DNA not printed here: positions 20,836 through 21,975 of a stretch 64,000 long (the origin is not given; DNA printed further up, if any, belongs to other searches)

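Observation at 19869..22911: Tightly coupled operon of PnuC, NDT-like protein, radical SAM enzyme, NrtR-like regulator and HD-like protein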

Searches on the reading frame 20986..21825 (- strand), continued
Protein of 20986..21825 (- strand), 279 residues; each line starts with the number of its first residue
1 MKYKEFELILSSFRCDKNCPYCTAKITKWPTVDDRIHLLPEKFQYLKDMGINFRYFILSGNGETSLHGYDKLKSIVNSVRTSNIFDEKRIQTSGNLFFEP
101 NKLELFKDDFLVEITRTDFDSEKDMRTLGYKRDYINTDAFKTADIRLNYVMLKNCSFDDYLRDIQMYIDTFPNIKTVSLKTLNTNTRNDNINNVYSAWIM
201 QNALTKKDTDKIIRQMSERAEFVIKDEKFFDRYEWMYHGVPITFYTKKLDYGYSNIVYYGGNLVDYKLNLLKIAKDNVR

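Call 63: find_homologous_proteins(query=A4, max_evalue=0.00001)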
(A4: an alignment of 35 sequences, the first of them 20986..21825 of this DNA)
Query A4 (35 sequences) (279 aa, profile of the alignment): 403 proteins with E <= 0.00001 among 8000 candidates; the best 120 are listed.
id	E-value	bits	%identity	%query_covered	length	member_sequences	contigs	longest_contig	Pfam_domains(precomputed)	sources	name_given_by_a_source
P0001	5.1e-102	359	98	100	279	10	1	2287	-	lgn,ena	-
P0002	1.2e-101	358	87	100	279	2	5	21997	-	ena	-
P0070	1.2e-100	354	67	98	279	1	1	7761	PF04055.28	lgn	-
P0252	5.0e-100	352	64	98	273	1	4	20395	PF04055.28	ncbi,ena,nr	ncbi:MAG: 4Fe-4S cluster-binding domain-containing protein [Alphaproteobacteria bacterium]|nr:4Fe-4S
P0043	1.4e-99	351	68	98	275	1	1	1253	-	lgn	-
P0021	1.5e-99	351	70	99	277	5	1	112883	PF04055.28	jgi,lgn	jgi:organic radical activating enzyme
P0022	2.0e-99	350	70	100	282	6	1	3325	PF04055.28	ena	-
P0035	3.0e-99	350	69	99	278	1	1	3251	-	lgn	-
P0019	3.3e-99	350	70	96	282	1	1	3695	-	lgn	-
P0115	3.4e-99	350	67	100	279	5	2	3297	PF04055.28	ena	-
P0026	3.5e-99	350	69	100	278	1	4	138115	PF04055.28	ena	-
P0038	3.6e-99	350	68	99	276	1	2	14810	-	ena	-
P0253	4.6e-99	349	65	97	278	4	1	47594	PF04055.28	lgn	-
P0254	5.1e-99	349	64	98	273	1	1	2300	-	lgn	-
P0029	6.2e-99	349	69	99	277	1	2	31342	PF04055.28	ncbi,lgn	-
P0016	3.9e-98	346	68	99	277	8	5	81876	-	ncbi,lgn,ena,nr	ncbi:MAG: 4Fe-4S cluster-binding domain-containing protein [Alphaproteobacteria bacterium]|nr:4Fe-4S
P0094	1.9e-97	344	66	99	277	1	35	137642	PF04055.28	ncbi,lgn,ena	-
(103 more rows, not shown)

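Call 64: find_encoding_contigs(protein=P0204, flank=8000, max_places=3)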
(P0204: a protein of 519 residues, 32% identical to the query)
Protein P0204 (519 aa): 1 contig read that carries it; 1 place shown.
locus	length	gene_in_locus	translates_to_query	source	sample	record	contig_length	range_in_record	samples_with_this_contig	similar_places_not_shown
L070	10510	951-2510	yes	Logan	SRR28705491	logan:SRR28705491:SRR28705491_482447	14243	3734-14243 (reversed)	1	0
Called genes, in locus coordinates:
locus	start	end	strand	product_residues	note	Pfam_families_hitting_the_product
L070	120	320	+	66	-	-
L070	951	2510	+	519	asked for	PF02224:Cytidylate_kin, PF13238:AAA_18 (weak), PF04055:Radical_SAM (weak)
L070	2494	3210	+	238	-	PF23023:Anti-Pycsar_Apyc1, PF00753:Lactamase_B, PF12706:Lactamase_B_2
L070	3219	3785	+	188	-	-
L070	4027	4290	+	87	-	-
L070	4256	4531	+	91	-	-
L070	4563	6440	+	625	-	PF17757:UvrB_inter, PF02559:CarD_TRCF_RID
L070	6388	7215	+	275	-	PF00270:DEAD, PF04851:ResIII, PF00271:Helicase_C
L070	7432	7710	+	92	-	-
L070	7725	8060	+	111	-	-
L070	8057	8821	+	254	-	PF22435:MRM3-like_sub_bind, PF08032:SpoU_sub_bind (faint), PF00588:SpoU_methylase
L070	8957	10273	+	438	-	PF01225:Mur_ligase (weak), PF08245:Mur_ligase_M, PF02875:Mur_ligase_C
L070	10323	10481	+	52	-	-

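Call 65: find_encoding_contigs(protein=P0163, flank=8000, max_places=3)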
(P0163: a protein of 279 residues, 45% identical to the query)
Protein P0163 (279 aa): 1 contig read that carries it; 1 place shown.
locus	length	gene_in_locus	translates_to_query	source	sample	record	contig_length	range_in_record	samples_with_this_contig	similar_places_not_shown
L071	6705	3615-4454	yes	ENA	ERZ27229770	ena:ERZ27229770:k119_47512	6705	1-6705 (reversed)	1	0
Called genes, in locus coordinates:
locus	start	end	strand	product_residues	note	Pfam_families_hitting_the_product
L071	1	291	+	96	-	?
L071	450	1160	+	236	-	-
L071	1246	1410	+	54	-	-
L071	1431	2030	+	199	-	PF04973:NMN_transporter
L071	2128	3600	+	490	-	-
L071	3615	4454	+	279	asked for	PF04055:Radical_SAM (weak)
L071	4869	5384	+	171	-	-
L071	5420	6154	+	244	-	-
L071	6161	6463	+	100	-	-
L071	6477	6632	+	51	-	-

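Call 66: find_encoding_contigs(protein=P0171, flank=8000, max_places=3)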
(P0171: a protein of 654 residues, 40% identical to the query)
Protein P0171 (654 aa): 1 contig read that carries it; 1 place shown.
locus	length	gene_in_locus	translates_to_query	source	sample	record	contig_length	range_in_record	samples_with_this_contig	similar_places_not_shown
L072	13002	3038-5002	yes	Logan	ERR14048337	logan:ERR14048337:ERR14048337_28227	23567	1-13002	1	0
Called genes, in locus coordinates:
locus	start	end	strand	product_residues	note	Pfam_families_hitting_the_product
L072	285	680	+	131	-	-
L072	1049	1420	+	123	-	-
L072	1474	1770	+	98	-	-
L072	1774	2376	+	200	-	-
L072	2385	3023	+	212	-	-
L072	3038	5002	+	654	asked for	-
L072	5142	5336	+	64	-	-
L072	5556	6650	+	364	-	PF12643:MazG-like (weak)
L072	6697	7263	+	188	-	-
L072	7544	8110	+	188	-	-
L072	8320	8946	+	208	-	-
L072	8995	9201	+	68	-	-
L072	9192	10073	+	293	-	-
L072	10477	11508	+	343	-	-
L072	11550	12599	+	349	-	-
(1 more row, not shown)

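Call 67: find_encoding_contigs(protein=P0209, flank=8000, max_places=3)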
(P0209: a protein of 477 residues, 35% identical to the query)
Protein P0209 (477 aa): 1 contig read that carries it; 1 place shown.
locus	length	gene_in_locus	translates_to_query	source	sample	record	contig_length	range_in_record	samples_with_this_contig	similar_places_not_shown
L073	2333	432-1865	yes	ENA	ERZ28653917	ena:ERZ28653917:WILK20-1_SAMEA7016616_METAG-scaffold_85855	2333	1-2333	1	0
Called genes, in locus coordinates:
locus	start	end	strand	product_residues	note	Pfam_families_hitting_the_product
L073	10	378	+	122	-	PF07963:N_methyl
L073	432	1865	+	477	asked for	PF04055:Radical_SAM (weak)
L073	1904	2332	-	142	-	?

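Call 68: find_encoding_contigs(protein=P0174, flank=8000, max_places=3)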
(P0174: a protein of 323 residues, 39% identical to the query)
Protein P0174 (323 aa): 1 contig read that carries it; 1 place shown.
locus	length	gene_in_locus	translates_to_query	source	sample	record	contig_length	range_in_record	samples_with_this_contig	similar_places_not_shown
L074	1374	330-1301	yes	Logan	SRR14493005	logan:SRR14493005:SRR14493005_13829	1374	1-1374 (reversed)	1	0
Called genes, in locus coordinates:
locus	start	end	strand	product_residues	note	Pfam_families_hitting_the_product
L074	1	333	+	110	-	?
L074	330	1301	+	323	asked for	PF04055:Radical_SAM (weak)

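Call 75: search_solved_structures(query=A5, max_evalue=1)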
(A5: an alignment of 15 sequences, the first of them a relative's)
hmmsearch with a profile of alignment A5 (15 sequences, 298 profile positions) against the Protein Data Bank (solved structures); distinct sequences matched with E-value up to 1: 2.
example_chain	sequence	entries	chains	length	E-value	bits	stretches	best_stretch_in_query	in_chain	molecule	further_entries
1g6o_A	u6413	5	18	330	0.57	12.6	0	122-181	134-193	CAG-ALPHA | virB11 homolog | Cag-alfa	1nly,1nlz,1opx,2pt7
6bge_A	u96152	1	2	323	0.59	12.5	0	122-181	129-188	VirB11-like protein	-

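Call 88: find_related_loci(query=A4, collection=viral_contigs, flank=8000)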
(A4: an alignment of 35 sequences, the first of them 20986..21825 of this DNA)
Query A4 (279 aa) in viral_contigs; peptide patterns used: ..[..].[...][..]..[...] (x = any residue, [..] = any of these).
97 stretches matched a pattern; 7 encode a relative of the query (tblastn E <= 1e-3); 7 distinct loci.
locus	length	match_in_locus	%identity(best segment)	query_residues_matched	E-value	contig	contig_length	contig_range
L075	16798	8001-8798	41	2-269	3e-50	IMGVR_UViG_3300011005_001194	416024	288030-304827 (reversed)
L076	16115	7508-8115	41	3-213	2e-30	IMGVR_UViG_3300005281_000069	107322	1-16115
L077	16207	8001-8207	33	1-66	7e-6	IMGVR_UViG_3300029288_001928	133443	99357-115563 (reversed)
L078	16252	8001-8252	29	10-97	7e-5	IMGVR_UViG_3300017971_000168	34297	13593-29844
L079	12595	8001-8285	24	1-99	6e-5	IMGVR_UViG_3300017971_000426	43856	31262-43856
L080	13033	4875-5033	31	15-67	7e-5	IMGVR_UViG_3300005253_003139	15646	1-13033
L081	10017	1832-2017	28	6-67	8e-5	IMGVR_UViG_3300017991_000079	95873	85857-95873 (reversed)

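Call 93: search_protein_families(library=pfam, proteins=[L077:5107-6273:+, L077:6283-7953:+, L077:8872-9489:+, L081:16-756:+, L081:872-1822:+, L081:2701-3117:+, L079:6700-8004:+, L079:9257-9718:+, L079:9715-10908:+, L070:3219-3785:+], max_evalue=0.01)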
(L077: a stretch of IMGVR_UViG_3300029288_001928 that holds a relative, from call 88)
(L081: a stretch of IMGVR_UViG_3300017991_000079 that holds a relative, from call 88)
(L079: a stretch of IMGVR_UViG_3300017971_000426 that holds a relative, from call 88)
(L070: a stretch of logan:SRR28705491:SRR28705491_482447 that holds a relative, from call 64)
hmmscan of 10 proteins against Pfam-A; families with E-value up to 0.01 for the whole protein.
L077:5107-6273:+ (388 aa): 2 families
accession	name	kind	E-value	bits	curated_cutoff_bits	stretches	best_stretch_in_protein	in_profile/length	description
PF04095.22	NAPRTase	-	1.3e-67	228.5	20.8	1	164-382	2-234/239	Nicotinate phosphoribosyltransferase (NAPRTase) family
PF17767.7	NAPRTase_N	-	2.7e-34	118.6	32.6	1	8-127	1-125/125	Nicotinate phosphoribosyltransferase (NAPRTase) N-terminal domain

L077:6283-7953:+ (556 aa): 2 families
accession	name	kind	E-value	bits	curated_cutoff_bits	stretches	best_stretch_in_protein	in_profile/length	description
PF02540.23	NAD_synthase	-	1.2e-62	211.7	21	1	287-534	7-242/242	NAD synthase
PF00795.27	CN_hydrolase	-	1.8e-19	70.5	23.2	1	2-236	1-224/256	Carbon-nitrogen hydrolase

L077:8872-9489:+ (205 aa): 1 family
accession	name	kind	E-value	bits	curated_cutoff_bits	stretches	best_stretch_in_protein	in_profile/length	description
PF00857.26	Isochorismatase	-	2.7e-27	96.4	27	1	3-181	2-153/175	Isochorismatase domain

L081:16-756:+ (246 aa): 3 families
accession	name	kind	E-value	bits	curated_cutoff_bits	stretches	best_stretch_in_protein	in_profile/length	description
PF01370.27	Epimerase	-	1.6e-24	87.1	20.9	1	9-159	81-240/240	NAD dependent epimerase/dehydratase family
PF16363.11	GDP_Man_Dehyd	-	1.8e-11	44.5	27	1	16-163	99-252/332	GDP-mannose 4,6 dehydratase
PF04321.23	RmlD_sub_bind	-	1e-08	35.1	27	1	17-179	76-233/287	RmlD substrate binding domain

L081:872-1822:+ (316 aa): 7 families
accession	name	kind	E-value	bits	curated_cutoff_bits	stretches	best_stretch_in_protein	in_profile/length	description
PF01370.27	Epimerase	-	2e-51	175.2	20.9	1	4-240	1-240/240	NAD dependent epimerase/dehydratase family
PF16363.11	GDP_Man_Dehyd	-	3.8e-36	125.6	27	1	5-283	1-312/332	GDP-mannose 4,6 dehydratase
PF01073.25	3Beta_HSD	-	1.4e-16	60.8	22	1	5-231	1-231/280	3-beta hydroxysteroid dehydrogenase/isomerase family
PF02719.21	Polysacc_synt_2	-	1.5e-14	54.3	20.2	1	4-119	1-128/293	Polysaccharide biosynthesis protein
PF07993.18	NAD_binding_4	-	9e-11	41.8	20.1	1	45-177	61-207/258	Male sterility protein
PF04321.23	RmlD_sub_bind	-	1e-10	41.6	27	1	3-258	2-231/287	RmlD substrate binding domain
PF13460.12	NAD_binding_10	-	0.0011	19.3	27.2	1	8-174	1-143/184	NAD(P)H-binding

L081:2701-3117:+ (138 aa): 2 families
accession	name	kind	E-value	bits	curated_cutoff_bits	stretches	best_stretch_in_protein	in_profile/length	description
PF00383.29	dCMP_cyt_deam_1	-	2e-12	47.3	25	1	10-116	10-101/102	Cytidine and deoxycytidylate deaminase zinc-binding region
PF14437.12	MafB19-deam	-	4.4e-08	33.6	27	1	16-124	16-108/142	MafB19-like deaminase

L079:6700-8004:+ (434 aa): 3 families
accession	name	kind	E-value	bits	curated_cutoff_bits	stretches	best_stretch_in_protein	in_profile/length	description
PF01068.26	DNA_ligase_A_M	-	3.3e-13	50.2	26.2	1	145-348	14-204/204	ATP dependent DNA ligase domain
PF14743.12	DNA_ligase_OB_2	-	1.1e-12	48.1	28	1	362-431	1-66/66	DNA ligase OB-like domain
PF04679.21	DNA_ligase_A_C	-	5.7e-07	30.3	27.5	1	408-434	68-94/94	ATP dependent DNA ligase C terminal region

L079:9257-9718:+ (153 aa): 0 families

L079:9715-10908:+ (397 aa): 1 family
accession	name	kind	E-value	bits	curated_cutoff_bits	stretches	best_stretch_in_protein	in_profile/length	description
PF01139.22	RtcB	-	1.2e-110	371.1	27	1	25-397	1-426/426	tRNA-splicing ligase RtcB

L070:3219-3785:+ (188 aa): 0 families

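Call 97: search_dna_similar(query=window:20986-21825:-, collection=phages, mode=protein, max_evalue=0.001, max_rows=20)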
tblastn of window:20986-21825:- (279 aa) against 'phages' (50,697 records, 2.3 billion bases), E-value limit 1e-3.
No match.
